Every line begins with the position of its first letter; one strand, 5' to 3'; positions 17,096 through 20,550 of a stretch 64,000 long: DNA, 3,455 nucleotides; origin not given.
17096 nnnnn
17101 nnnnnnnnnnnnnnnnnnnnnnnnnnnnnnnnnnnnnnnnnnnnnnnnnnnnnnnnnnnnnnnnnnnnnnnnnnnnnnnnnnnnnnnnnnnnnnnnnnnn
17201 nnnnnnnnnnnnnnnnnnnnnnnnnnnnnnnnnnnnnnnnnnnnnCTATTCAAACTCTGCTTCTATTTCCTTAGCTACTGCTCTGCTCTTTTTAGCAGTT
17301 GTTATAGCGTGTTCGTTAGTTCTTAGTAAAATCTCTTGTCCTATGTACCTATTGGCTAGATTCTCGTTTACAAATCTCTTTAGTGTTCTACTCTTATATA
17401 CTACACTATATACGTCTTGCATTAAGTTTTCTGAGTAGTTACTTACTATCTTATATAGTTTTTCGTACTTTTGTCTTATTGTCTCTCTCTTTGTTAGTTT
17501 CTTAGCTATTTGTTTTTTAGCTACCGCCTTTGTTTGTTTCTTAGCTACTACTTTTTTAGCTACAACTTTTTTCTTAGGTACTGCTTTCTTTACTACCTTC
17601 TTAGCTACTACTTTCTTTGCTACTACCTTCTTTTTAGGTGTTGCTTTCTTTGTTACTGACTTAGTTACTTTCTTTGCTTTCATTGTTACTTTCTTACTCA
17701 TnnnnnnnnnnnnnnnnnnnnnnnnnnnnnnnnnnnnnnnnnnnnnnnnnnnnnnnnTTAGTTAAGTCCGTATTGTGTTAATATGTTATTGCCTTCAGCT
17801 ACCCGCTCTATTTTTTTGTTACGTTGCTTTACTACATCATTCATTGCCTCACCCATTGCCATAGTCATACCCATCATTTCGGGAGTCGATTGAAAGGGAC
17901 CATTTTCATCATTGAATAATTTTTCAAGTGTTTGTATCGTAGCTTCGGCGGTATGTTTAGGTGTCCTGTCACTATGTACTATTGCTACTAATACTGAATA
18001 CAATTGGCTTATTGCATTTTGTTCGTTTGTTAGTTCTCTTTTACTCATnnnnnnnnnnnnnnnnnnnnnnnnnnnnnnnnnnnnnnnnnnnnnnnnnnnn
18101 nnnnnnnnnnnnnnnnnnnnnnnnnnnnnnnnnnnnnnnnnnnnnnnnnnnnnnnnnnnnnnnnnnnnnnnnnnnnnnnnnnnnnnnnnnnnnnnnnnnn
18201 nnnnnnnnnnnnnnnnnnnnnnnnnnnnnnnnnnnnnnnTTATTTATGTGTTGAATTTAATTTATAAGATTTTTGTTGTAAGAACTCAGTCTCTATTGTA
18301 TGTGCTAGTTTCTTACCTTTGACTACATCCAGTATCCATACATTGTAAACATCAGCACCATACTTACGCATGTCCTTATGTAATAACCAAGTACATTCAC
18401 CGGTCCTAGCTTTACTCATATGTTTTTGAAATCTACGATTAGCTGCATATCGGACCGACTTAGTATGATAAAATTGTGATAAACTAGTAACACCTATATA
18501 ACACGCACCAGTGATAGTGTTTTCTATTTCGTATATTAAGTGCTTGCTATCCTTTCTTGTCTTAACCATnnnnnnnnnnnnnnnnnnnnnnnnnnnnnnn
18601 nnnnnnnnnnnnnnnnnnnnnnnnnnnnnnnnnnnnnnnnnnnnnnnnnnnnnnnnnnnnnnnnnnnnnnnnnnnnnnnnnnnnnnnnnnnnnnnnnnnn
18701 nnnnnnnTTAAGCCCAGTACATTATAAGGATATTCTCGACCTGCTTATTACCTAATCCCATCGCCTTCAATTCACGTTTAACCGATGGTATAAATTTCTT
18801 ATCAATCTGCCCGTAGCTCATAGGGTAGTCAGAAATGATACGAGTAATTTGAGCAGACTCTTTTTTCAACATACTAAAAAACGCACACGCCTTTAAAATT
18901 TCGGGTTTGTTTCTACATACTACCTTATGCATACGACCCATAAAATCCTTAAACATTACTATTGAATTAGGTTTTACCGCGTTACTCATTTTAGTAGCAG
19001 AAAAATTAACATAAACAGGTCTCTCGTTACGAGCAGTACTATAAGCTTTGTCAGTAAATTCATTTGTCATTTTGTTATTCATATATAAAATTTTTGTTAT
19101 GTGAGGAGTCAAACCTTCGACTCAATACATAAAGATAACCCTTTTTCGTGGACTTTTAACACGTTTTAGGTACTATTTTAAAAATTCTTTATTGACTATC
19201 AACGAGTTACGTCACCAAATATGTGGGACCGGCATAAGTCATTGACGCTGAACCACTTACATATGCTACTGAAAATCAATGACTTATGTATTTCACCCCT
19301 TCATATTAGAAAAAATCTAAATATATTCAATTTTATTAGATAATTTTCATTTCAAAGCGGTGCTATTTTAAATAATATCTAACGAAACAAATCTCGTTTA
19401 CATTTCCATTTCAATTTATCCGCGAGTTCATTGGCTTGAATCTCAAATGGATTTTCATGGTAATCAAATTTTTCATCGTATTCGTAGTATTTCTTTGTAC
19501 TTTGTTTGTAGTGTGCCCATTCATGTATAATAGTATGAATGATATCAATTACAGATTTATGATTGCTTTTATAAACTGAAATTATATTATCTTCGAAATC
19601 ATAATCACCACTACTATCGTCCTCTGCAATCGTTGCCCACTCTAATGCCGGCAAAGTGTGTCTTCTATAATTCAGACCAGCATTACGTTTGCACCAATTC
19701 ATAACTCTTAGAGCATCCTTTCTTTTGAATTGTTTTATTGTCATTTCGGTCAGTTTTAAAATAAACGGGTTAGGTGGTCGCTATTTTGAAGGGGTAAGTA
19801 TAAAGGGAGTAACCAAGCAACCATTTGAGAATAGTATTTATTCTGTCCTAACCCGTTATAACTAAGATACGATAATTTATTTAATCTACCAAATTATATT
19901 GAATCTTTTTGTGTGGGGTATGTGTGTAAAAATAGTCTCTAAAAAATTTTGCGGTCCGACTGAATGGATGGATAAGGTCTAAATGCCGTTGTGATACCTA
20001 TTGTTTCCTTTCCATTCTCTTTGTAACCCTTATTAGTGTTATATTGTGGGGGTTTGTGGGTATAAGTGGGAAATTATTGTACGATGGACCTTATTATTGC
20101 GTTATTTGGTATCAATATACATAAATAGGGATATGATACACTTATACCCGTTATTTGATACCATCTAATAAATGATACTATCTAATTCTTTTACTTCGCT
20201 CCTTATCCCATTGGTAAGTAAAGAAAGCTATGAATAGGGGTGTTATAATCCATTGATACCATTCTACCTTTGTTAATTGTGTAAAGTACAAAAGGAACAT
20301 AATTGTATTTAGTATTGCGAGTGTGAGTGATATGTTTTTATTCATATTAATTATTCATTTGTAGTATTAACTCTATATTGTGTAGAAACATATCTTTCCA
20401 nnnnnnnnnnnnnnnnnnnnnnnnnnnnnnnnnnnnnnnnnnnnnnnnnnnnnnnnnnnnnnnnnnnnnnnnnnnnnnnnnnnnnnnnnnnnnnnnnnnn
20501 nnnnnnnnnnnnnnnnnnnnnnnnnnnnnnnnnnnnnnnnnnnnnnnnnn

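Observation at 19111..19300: Three copies of a ~120 bp conserved intergenic element (19111, 45531, 53911) extending far beyond the promoter motif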

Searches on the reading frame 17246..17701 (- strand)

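Call 43: search_protein_families(library=pfam, proteins=[window:17246-17701:-], max_evalue=0.01)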
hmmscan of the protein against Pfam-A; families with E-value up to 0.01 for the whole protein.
window:17246-17701:- (151 aa): 1 family
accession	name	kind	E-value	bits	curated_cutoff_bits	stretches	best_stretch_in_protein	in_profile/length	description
PF07382.16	HC2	-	0.00057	20.5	40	1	3-78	31-108/194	Histone H1-like nucleoprotein HC2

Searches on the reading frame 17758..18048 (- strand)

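Call 43: search_protein_families(library=pfam, proteins=[window:17758-18048:-], max_evalue=0.01)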
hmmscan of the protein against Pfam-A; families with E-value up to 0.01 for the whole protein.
window:17758-18048:- (96 aa): 1 family
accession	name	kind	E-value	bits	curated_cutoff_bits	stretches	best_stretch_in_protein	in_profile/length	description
PF23702.2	ARM_ECM29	-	0.0014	18.7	27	1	6-80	94-167/212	ECM29, ARM-like repeats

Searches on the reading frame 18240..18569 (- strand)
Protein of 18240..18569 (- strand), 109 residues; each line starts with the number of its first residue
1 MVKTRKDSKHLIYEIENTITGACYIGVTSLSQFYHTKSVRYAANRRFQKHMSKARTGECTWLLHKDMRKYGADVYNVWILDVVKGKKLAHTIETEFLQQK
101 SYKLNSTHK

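Call 13: search_protein_families(library=phrogs, proteins=[window:18240-18569:-], max_evalue=0.001)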
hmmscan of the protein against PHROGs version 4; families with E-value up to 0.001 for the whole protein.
window:18240-18569:- (109 aa): 5 families
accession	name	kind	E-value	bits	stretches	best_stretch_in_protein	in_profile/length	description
phrog_7168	-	DNA, RNA and nucleotide metabolism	1.7e-10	41.9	1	10-98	2-80/284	homing endonuclease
phrog_314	-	DNA, RNA and nucleotide metabolism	5.2e-09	36.6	1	3-94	172-247/574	homing endonuclease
phrog_19446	-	DNA, RNA and nucleotide metabolism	1.5e-06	29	1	12-106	4-85/254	homing endonuclease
phrog_5123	-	DNA, RNA and nucleotide metabolism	2.3e-06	28.6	1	12-86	4-66/152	homing endonuclease with GIY-YIG motif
phrog_447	-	other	2.7e-05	25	1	6-99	23-112/148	NAD synthetase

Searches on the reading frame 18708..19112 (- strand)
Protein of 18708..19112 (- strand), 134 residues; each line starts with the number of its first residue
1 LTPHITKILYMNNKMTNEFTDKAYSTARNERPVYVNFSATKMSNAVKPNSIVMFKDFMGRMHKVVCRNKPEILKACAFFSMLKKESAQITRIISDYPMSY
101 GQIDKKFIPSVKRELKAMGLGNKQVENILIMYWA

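Call 13: search_protein_families(library=phrogs, proteins=[window:18708-19112:-], max_evalue=0.001)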
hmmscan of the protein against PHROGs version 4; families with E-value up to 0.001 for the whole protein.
window:18708-19112:- (134 aa): 0 families

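Call 43: search_protein_families(library=pfam, proteins=[window:18708-19082:-], max_evalue=0.01)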
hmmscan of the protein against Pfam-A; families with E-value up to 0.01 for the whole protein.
window:18708-19082:- (124 aa): 0 families

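Call 60: find_homologous_proteins(query=window:18711-19082:-, max_evalue=0.001)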
Query window:18711-19082:- (124 aa): 296 proteins with E <= 0.001 among 298 candidates; the best 120 are listed.
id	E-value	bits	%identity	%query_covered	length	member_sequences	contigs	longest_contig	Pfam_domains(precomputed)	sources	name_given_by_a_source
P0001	2.1e-75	268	98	100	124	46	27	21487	-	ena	-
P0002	4.8e-70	251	91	100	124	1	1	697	-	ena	-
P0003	2.8e-69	248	92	100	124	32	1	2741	-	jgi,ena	jgi:hypothetical protein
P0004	1.9e-68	246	90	100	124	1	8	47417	-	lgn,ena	-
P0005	2.2e-68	245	92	100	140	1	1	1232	-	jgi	-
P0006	4.8e-68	244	90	100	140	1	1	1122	-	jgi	-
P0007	6.8e-68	244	89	100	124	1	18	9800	-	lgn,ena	-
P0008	9.0e-68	243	90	100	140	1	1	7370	-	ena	-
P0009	1.2e-67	243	89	100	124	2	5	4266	-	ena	-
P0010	2.0e-67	242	88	100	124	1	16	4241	-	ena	-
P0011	2.8e-67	242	88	100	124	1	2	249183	-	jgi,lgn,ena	jgi:hypothetical protein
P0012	3.0e-67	242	89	100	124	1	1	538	-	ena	-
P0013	4.5e-67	241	90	100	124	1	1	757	-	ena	-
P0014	4.8e-67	241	88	100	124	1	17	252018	-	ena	-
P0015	1.1e-66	240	88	100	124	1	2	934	-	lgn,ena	-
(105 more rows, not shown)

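Call 90: predict_structure(alignment_id=A4)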
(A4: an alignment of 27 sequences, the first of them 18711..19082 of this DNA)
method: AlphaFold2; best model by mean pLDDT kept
length: 124 residues; sequences in the alignment: 27
mean_pLDDT: 61.7   pTM: 0.48
mean pLDDT of the five models: 61.7, 53.8, 46.1, 45.2, 43.9
residues with pLDDT >= 90: 0; 70-90: 37; 50-70: 60; < 50: 27
segments of 3 or more residues with pLDDT < 50: 1-18
pLDDT, mean of each block of 10 residues (from residue 1): 33 46 50 60 62 65 69 76 66 57 83 73 62
secondary structure, 60 per line:
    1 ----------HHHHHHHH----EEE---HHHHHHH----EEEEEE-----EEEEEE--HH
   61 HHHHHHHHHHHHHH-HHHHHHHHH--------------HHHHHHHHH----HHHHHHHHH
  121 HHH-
elements in order: H11-18 E23-25 H29-35 E40-45 E51-56 H59-74 H76-84 H99-107 H112-123

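Call 96: fold_search(model_id=the predicted structure, library=pdb)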
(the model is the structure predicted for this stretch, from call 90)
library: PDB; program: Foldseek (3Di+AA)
matches with E <= 10: 173; with E <= 0.001: 0
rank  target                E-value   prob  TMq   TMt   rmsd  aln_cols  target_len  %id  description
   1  5zen_A                6.0e-01  0.06  0.15  0.04  17.0        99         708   15  Crystal structure of human topoisomerase II beta in complex with DNA: a new quaternary conformation showing opening of (released 2018-08-08)
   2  2rgr_A                1.4e+00  0.04  0.15  0.04  18.5        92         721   14  Topoisomerase IIA bound to G-segment DNA (released 2007-12-25)
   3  5gwj_A                1.5e+00  0.03  0.15  0.04  17.1        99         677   15  Structure of a Human topoisomerase IIbeta fragment in complex with DNA and E7873S (released 2017-08-23)
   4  6qnw_G                1.7e+00  0.02  0.16  0.05  20.4       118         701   14  Influenza A Polymerase Heterotrimer Human H3N2 Northern Territory 1968 (released 2019-09-04)
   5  6qnw_D                1.9e+00  0.02  0.16  0.05  16.3        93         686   12  Influenza A Polymerase Heterotrimer Human H3N2 Northern Territory 1968 (released 2019-09-04)
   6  1zvu                  2.0e+00  0.04  0.16  0.04  18.0        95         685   17  Structure of the full-length E. coli ParC subunit (released 2005-07-05)
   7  8rn6_A                2.0e+00  0.03  0.21  0.06  17.0        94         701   11  Pseudo-symmetrical influenza B polymerase apo-dimer, ENDO(E) moiety (from "Influenza B polymerase pseudo-symmetrical d (released 2024-09-11)
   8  4g0u_A                2.3e+00  0.03  0.14  0.04  17.1        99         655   15  Human topoisomerase IIbeta in complex with DNA and amsacrine (released 2013-07-17)
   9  4g0w_B                2.3e+00  0.02  0.14  0.04  16.9       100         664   15  Human topoisomerase iibeta in complex with DNA and ametantrone (released 2013-07-17)
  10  6f5p_A                2.3e+00  0.02  0.20  0.05  20.2       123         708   12  A mechanism for the activation of the influenza virus transcriptase (released 2018-09-19)
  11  1ult_B                2.4e+00  0.04  0.14  0.05  11.2        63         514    8  Crystal structure of tt0168 from Thermus thermophilus HB8 (released 2004-07-27)
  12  7i2e                  2.4e+00  0.04  0.23  0.07  13.1       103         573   10  Group deposition for crystallographic fragment screening of the NS5 RNA-dependent RNA polymerase from Dengue virus serot (released 2025-04-02)
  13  2f8f_B                2.4e+00  0.03  0.17  0.12  15.4       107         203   15  Crystal structure of the Y10F mutant of the gluathione s-transferase from schistosoma haematobium (released 2006-07-04)
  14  4g0v_B                2.4e+00  0.02  0.14  0.04  16.9       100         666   15  Human topoisomerase iibeta in complex with DNA and mitoxantrone (released 2013-07-17)
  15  5zrf_A                2.6e+00  0.02  0.15  0.04  17.0        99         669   15  Crystal structure of human topoisomerase II beta in complex with 5-iodouridine-containing-DNA and etoposide in space g (released 2018-08-08)
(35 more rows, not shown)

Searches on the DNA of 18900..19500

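Call 65: search_rna_families(source=window, start=18900, end=19500, threshold=evalue, max_evalue=1)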
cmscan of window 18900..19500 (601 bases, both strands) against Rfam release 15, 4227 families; matches with E-value up to 1: 0.
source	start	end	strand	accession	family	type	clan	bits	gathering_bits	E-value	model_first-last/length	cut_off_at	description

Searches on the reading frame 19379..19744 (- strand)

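Call 13: search_protein_families(library=phrogs, proteins=[window:19379-19744:-], max_evalue=0.001)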
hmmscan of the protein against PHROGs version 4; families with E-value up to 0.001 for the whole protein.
window:19379-19744:- (121 aa): 1 family
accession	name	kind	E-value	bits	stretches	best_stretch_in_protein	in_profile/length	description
phrog_1914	-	unknown function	0.00044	21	1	52-111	79-140/222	-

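Call 43: search_protein_families(library=pfam, proteins=[window:19379-19744:-], max_evalue=0.01)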
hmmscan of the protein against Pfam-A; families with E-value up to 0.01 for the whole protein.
window:19379-19744:- (121 aa): 1 family
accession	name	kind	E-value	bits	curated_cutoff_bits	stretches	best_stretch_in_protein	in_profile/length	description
PF13058.12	DUF3920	-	0.0001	23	27.3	1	45-110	55-117/126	Protein of unknown function (DUF3920)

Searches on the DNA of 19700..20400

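Call 76: search_rna_families(source=window, start=19700, end=20400, threshold=evalue, max_evalue=1)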
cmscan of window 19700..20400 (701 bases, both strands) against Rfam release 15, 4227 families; matches with E-value up to 1: 1.
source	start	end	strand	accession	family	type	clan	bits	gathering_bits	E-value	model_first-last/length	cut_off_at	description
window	19726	19861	+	RF00602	SCARNA21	Gene; snRNA; snoRNA; scaRNA;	-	17.7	60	0.23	1-140/140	no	Small Cajal body specific RNA 21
